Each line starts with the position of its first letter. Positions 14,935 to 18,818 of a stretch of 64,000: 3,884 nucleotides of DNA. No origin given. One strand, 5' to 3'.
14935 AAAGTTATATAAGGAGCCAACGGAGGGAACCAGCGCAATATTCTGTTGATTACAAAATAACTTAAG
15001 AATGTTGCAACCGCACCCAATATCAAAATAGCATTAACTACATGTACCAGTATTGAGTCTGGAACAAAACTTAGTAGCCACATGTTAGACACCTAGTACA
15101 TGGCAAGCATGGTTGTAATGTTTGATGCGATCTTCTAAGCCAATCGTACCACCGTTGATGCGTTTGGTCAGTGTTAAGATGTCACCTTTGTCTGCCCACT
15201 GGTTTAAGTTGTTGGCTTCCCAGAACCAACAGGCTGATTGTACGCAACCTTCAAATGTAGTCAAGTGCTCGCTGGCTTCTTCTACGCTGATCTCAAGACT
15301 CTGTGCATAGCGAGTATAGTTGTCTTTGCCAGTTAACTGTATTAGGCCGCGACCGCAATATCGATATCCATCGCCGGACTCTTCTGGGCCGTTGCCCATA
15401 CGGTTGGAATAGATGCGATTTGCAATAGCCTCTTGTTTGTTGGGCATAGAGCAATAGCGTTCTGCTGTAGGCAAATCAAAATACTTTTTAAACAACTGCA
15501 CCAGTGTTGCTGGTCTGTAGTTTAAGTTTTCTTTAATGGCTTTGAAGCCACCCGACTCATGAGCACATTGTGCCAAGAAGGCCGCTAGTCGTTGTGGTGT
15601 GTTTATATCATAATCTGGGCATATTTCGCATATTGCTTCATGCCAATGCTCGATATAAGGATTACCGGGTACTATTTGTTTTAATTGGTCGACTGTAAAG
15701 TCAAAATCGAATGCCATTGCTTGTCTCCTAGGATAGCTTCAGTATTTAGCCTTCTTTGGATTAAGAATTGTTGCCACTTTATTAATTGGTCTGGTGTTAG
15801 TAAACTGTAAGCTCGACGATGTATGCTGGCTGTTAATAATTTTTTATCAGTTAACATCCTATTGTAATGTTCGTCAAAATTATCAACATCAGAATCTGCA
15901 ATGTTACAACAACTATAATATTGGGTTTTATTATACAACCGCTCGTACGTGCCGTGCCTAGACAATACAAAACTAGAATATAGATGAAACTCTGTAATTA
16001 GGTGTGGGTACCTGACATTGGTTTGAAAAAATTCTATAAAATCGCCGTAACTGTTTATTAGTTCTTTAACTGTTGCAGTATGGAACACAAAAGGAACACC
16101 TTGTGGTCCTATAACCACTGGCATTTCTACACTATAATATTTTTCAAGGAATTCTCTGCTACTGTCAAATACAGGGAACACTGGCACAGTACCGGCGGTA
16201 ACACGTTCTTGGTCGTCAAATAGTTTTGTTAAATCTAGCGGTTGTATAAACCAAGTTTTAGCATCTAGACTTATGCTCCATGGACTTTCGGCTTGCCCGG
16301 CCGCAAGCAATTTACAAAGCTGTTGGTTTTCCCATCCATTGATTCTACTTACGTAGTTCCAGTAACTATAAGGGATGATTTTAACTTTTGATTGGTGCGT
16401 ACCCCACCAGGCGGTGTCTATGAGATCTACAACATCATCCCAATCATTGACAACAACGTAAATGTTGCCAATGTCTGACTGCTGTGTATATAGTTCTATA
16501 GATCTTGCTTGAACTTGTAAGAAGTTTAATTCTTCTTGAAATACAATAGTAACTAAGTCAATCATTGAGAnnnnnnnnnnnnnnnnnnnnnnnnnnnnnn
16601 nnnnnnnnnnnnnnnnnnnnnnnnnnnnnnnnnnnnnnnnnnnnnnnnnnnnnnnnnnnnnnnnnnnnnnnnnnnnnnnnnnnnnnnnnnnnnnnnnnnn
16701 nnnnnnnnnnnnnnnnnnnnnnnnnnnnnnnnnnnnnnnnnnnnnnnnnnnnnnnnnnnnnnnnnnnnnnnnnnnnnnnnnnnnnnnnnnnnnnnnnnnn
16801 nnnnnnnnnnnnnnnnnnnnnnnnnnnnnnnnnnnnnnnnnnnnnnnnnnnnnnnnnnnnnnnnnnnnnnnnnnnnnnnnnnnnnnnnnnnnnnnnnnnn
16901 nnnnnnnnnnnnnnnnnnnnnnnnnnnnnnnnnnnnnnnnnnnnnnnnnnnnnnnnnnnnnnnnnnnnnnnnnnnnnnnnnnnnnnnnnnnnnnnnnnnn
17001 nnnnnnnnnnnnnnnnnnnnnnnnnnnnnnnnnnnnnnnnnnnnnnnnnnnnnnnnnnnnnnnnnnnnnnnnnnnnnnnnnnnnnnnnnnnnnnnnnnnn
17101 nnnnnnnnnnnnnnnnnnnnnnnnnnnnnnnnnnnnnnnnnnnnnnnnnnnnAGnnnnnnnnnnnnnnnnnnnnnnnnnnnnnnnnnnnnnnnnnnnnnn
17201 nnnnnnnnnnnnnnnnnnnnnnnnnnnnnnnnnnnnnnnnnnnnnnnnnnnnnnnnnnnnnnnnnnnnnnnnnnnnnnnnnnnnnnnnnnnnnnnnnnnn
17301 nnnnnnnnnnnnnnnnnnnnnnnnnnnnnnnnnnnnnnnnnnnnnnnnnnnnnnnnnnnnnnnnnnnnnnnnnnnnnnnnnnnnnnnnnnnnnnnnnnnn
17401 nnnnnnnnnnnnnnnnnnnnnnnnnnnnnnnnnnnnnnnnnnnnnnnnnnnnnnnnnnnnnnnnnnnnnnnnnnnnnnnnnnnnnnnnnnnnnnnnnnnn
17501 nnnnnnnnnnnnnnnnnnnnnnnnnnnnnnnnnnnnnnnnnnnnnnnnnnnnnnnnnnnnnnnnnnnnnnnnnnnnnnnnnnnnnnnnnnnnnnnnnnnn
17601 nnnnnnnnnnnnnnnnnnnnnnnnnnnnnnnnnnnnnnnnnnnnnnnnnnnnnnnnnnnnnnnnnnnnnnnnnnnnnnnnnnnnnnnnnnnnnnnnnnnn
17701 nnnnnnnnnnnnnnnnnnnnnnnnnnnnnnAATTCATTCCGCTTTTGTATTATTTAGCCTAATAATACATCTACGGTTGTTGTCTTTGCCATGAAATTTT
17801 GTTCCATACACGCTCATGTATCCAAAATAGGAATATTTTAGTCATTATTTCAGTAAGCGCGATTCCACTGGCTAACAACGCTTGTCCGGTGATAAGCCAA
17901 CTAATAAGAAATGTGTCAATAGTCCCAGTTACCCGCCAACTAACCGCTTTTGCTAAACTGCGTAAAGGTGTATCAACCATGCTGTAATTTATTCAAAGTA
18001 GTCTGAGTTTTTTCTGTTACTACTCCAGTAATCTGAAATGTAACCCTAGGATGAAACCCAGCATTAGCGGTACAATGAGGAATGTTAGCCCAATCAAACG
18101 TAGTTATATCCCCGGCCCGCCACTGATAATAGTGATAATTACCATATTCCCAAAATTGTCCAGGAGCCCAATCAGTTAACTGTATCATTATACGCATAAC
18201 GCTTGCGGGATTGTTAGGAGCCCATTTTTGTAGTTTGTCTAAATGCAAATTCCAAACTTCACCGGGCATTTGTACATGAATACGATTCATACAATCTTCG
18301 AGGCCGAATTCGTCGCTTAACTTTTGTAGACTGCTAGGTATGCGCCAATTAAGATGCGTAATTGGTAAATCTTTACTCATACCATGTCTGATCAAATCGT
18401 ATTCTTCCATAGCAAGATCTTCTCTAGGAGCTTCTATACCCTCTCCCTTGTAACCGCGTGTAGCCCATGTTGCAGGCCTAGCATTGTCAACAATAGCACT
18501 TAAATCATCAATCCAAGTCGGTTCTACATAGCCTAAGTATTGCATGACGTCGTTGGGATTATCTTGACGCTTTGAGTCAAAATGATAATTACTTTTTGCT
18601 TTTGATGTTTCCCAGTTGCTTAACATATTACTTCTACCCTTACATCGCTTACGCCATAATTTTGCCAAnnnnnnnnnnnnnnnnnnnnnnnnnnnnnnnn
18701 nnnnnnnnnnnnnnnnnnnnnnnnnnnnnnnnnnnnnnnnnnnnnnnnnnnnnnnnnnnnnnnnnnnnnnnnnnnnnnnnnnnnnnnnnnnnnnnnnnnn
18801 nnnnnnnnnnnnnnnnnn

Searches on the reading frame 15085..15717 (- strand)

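Call 3: search_protein_families(library=pfam, proteins=[window:15085-15717:-], max_evalue=0.01)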
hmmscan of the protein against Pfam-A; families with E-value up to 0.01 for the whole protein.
window:15085-15717:- (210 aa): 1 family
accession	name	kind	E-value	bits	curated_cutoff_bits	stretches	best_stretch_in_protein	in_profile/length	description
PF00182.24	Glyco_hydro_19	-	5.9e-07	30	25.5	1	42-170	51-158/232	Chitinase class I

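Call 4: search_protein_families(library=phrogs, proteins=[window:15085-15717:-], max_evalue=0.001)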
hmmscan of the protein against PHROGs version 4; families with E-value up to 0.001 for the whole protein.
window:15085-15717:- (210 aa): 8 families
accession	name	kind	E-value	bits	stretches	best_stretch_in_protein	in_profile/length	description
phrog_181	-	lysis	1.8e-75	256.4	1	6-209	331-531/769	endolysin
phrog_26317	-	unknown function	9.6e-32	110.4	1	95-210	6-119/119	-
phrog_9506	-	lysis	2.4e-30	107.3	2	100-205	69-190/330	endolysin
phrog_14712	-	moron, auxiliary metabolic gene and host takeover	2.7e-30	106.6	1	103-208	74-187/322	chitinase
phrog_317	-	lysis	4.5e-15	56.8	1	31-204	218-355/492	endolysin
phrog_1519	-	lysis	1.1e-14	55.4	1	29-205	223-377/502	endolysin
phrog_3201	-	tail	8.6e-14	51.2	1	42-202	2037-2199/2408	tail fiber protein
phrog_34417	-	unknown function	6.1e-13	49.6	1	103-209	76-195/326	-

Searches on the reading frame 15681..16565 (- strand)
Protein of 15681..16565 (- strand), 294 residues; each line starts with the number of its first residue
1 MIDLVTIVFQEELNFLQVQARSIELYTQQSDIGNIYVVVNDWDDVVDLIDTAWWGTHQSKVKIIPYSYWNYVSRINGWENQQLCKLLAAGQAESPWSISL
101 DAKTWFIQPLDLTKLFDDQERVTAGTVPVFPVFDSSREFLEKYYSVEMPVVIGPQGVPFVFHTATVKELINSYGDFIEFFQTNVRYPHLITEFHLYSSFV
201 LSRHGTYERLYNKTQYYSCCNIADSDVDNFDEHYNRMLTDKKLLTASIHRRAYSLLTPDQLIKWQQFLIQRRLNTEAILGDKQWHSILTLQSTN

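Call 3: search_protein_families(library=pfam, proteins=[window:15681-16565:-], max_evalue=0.01)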
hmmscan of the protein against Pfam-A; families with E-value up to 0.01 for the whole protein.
window:15681-16565:- (294 aa): 1 family
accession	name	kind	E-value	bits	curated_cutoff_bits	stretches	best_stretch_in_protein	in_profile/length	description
PF20102.4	DUF6492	-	2.3e-08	33.9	22.9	1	16-215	24-226/291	Family of unknown function (DUF6492)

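Call 4: search_protein_families(library=phrogs, proteins=[window:15681-16565:-], max_evalue=0.001)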
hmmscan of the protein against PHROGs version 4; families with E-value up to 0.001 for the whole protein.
window:15681-16565:- (294 aa): 0 families

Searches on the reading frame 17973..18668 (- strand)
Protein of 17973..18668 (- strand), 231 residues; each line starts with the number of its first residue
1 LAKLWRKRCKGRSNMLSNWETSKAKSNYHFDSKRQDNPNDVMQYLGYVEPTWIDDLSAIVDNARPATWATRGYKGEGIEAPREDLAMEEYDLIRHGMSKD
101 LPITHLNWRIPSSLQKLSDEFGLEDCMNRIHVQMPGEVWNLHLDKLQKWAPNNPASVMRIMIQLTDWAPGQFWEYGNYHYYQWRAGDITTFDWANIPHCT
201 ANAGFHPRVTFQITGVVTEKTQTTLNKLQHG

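Call 3: search_protein_families(library=pfam, proteins=[window:17973-18668:-], max_evalue=0.01)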
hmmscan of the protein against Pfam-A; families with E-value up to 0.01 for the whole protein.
window:17973-18668:- (231 aa): 0 families

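Call 4: search_protein_families(library=phrogs, proteins=[window:17973-18668:-], max_evalue=0.001)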
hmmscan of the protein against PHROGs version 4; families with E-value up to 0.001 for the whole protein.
window:17973-18668:- (231 aa): 0 families

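Call 44: search_solved_structures(query=A3, max_evalue=10, show_alignments=2)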
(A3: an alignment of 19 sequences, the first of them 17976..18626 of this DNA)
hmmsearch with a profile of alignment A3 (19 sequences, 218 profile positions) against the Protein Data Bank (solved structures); distinct sequences matched with E-value up to 10: 4.
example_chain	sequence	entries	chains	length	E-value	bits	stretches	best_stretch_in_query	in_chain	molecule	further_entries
1oij_C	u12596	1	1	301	0.14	14.6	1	155-200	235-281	PUTATIVE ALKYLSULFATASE ATSK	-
1oih_A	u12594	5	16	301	0.16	14.5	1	155-200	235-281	PUTATIVE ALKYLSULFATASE ATSK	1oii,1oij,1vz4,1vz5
1oij_A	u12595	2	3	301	0.16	14.4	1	155-200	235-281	PUTATIVE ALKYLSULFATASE ATSK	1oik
1a4s_A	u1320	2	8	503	2.1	10.8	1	30-124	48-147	BETAINE ALDEHYDE DEHYDROGENASE | PROTEIN (ALDEHYDE DEHYDROGENASE)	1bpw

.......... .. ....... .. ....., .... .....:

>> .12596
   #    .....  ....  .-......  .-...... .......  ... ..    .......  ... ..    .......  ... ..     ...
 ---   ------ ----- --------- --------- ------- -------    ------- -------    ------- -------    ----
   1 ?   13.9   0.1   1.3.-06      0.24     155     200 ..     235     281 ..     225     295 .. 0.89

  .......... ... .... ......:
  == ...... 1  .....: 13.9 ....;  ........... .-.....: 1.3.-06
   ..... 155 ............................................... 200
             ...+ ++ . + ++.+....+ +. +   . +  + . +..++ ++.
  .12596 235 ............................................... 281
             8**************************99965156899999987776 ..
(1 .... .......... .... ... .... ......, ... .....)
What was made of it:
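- On Fe(II)/2-oxoglutarate oxygenases (Asp/Arg hydroxylase PF05118 or TauD/AtsK type): AtsK E=0.14 (call 44).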

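Call 47: search_protein_families(library=pfam, alignment_id=A3, max_evalue=1)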
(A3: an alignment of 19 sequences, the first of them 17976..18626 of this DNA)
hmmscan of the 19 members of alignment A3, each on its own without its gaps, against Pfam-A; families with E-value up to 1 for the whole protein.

A. member 1, window:17976-18626:- (217 aa): 1 family
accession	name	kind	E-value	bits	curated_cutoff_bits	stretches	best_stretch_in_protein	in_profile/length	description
PF17508.7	MccV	-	0.14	13.1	27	1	103-141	63-101/104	Microcin V bacteriocin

B. families by the number of members that match (of 19 scanned): 7 families
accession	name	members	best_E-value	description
PF25769.1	PLK4_bind_CEP152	2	0.0041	CEP152, PLK4 binding region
PF05118.21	Asp_Arg_Hydrox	1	0.0021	Aspartyl/Asparaginyl beta-hydroxylase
PF21596.3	Bd2520-like_N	1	0.13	Lactoylglutathione lyase, putative-like, N-terminal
PF17508.7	MccV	1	0.14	Microcin V bacteriocin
PF11201.13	DUF2982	1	0.19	Protein of unknown function (DUF2982)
PF21986.1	AH_C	1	0.21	Allophanate hydrolase C-terminal domain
PF08492.17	SRP72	1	0.22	SRP72 RNA-binding domain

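Call 88: predict_structure(protein=window:17976-18629:-)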
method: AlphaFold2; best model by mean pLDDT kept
length: 218 residues; sequences in the alignment: 1
mean_pLDDT: 30.5   pTM: 0.18
mean pLDDT of the five models: 30.5, 30.0, 29.9, 28.7, 24.5
residues with pLDDT >= 90: 0; 70-90: 0; 50-70: 0; < 50: 218
segments of 3 or more residues with pLDDT < 50: 1-218
pLDDT, mean of each block of 10 residues (from residue 1): 29 31 34 27 31 27 29 24 25 27 33 30 26 31 26 32 38 33 32 35 38 34
secondary structure, 60 per line:
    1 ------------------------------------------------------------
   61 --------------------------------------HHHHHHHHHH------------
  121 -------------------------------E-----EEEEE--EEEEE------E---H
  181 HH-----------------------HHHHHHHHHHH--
elements in order: H99-108 E158-162 E165-169 H206-216
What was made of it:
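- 17973..18626 (-): Putative Fe(II)/2-oxoglutarate oxygenase ('AspH-like', 217 aa); its start overlaps the sulfotransferase stop (ATGTTAA). The structure model failed (call 88).
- On Fe(II)/2-oxoglutarate oxygenases (Asp/Arg hydroxylase PF05118 or TauD/AtsK type): The AF2 single-sequence model failed at pLDDT 30 (call 88).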

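Call 114: search_protein_families(library=ncbifam, proteins=[window:17973-18629:-], max_evalue=0.01)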
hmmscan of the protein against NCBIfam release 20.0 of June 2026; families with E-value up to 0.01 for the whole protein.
window:17973-18629:- (218 aa): 0 families
